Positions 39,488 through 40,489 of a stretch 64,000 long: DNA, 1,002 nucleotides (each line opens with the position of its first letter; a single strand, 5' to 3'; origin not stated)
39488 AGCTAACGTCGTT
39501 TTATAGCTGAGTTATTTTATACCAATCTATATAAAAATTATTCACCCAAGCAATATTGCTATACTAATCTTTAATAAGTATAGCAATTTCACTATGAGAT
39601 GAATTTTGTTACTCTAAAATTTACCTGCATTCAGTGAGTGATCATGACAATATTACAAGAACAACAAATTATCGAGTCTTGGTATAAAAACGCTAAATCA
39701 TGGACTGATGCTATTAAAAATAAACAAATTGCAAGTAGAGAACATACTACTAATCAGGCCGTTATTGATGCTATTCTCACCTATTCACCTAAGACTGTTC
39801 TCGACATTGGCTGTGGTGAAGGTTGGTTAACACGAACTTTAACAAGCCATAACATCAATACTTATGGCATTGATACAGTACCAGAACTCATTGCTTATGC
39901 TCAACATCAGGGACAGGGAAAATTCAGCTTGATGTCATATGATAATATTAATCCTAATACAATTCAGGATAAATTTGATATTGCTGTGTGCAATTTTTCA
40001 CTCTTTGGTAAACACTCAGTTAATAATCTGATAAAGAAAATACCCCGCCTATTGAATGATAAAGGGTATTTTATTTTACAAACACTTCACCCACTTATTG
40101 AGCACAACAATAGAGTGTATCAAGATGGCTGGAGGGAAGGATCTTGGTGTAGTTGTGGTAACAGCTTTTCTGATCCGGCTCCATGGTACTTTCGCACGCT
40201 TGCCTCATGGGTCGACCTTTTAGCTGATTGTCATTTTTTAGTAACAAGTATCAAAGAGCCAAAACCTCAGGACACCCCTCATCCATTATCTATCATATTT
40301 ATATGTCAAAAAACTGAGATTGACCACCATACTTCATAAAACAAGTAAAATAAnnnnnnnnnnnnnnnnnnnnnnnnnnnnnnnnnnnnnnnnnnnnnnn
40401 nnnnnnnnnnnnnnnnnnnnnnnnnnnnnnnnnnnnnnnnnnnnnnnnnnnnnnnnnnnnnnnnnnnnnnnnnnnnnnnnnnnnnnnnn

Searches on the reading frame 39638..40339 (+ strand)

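Call 3: search_protein_families(library=pfam, proteins=[window:39638-40339:+], max_evalue=0.1)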
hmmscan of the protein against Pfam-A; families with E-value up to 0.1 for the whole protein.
window:39638-40339:+ (233 aa): 22 families
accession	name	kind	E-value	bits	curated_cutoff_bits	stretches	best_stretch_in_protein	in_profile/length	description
PF13489.12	Methyltransf_23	-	1e-13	51.8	27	1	42-154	12-123/164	Methyltransferase domain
PF08241.18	Methyltransf_11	-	6.1e-12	46.5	21.2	1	55-147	1-95/95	Methyltransferase domain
PF13649.12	Methyltransf_25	-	2.4e-11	44.6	27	1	54-143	1-97/97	Methyltransferase domain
PF13847.12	Methyltransf_31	-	5.4e-11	42.8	27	1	52-161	5-129/145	Methyltransferase domain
PF08242.18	Methyltransf_12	-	1.4e-08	35.8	30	1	55-145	1-98/98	Methyltransferase domain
PF13679.12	Methyltransf_32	-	5.6e-06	26.8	27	1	27-92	2-73/143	Methyltransferase domain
PF03848.20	TehB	-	7.4e-06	26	20.4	1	37-146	17-131/193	Tellurite resistance protein TehB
PF02353.26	CMAS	-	0.00014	21.8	27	1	51-155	63-172/273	Mycolic acid cyclopropane synthetase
PF07021.18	MetW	-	0.0002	21.5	21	1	52-137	15-100/193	Methionine biosynthesis protein MetW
PF06325.19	PrmA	-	0.00027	21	22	1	36-147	145-258/296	Ribosomal protein L11 methyltransferase (PrmA)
PF05401.17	NodS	-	0.00079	19.8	24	1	53-147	46-144/201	Nodulation protein S (NodS)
PF05175.20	MTS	-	0.0022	18.1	23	1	48-146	29-137/170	Methyltransferase small domain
PF03141.22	Methyltransf_29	-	0.0066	15.5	23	1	48-149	115-219/506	Putative S-adenosyl-L-methionine-dependent methyltransferase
PF05219.18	DREV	-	0.01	15.4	26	1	49-156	93-195/265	DREV methyltransferase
PF05148.21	Methyltransf_8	-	0.028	14.7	27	0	52-147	74-156/219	Hypothetical methyltransferase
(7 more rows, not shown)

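Call 4: search_protein_families(library=padloc, proteins=[window:39638-40339:+], max_evalue=0.1)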
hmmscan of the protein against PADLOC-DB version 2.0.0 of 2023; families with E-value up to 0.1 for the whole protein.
window:39638-40339:+ (233 aa): 1 family
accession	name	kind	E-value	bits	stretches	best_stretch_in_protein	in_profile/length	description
PDLC04134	mad2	-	5e-16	56.6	1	30-157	267-404/492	mads_2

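Call 5: search_protein_families(library=ncbifam, proteins=[window:39638-40339:+], max_evalue=0.1)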
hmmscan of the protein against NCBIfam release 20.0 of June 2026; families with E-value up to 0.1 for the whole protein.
window:39638-40339:+ (233 aa): 46 families (the best 25 are shown)
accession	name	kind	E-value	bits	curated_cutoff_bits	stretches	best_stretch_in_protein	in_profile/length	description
TIGR02072.1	BioC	equivalog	1.5e-12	47.8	184.95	1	45-152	29-137/244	malonyl-ACP O-methyltransferase BioC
NF045667.1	MTase_DVU1556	equivalog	3.4e-12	46.3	155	1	49-150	21-122/213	DVU_1556 family methyltransferase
TIGR01983.1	UbiG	equivalog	3.3e-11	42.9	102.95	1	47-150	46-154/228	bifunctional 2-polyprenyl-6-hydroxyphenol methylase/3-demethylubiquinol 3-O-methyltransferase UbiG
NF043040.1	corrin_prot_MT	hypoth_equivalog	4.6e-09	36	180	1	38-147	30-147/216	corrinoid protein-associated methyltransferase CpaM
TIGR02021.1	BchM-ChlM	equivalog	7.7e-07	28.7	158.9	1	24-122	27-128/218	magnesium protoporphyrin IX methyltransferase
NF008992.0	PRK12335.1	equivalog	5e-06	25.9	303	1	37-146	109-222/289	SAM-dependent methyltransferase TehB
NF008686.0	PRK11705.1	equivalog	6e-06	25.5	400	1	51-152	168-270/383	cyclopropane fatty acyl phospholipid synthase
TIGR00477.1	tehB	equivalog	6.7e-06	25.6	219.5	1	37-146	60-173/238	tellurite resistance methyltransferase TehB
TIGR00406.1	prmA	equivalog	1.5e-05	24.6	183.15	1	50-150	159-260/288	50S ribosomal protein L11 methyltransferase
TIGR02081.1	metW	equivalog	1.5e-05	24.6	189.5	1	52-137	15-100/194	methionine biosynthesis protein MetW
NF007610.0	PRK10258.1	equivalog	1.5e-05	24.5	342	1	26-150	18-141/251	malonyl-ACP O-methyltransferase BioC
NF011650.0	PRK15068.1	equivalog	3.4e-05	22.9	209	1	41-151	113-229/324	tRNA 5-methoxyuridine(34)/uridine 5-oxyacetic acid(34) synthase CmoB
TIGR01934.1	MenG_MenH_UbiE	subfamily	3.9e-05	23.1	158.35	1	39-152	28-147/223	ubiquinone/menaquinone biosynthesis methyltransferase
TIGR04074.1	bacter_Hen1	equivalog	3.9e-05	22.3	340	1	5-73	238-305/462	3' terminal RNA ribose 2'-O-methyltransferase Hen1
NF001244.0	PRK00216.1-5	equivalog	4.5e-05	22.8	216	1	39-149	37-155/236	bifunctional demethylmenaquinone methyltransferase/2-methoxy-6-polyprenyl-1,4-benzoquinol methylase UbiE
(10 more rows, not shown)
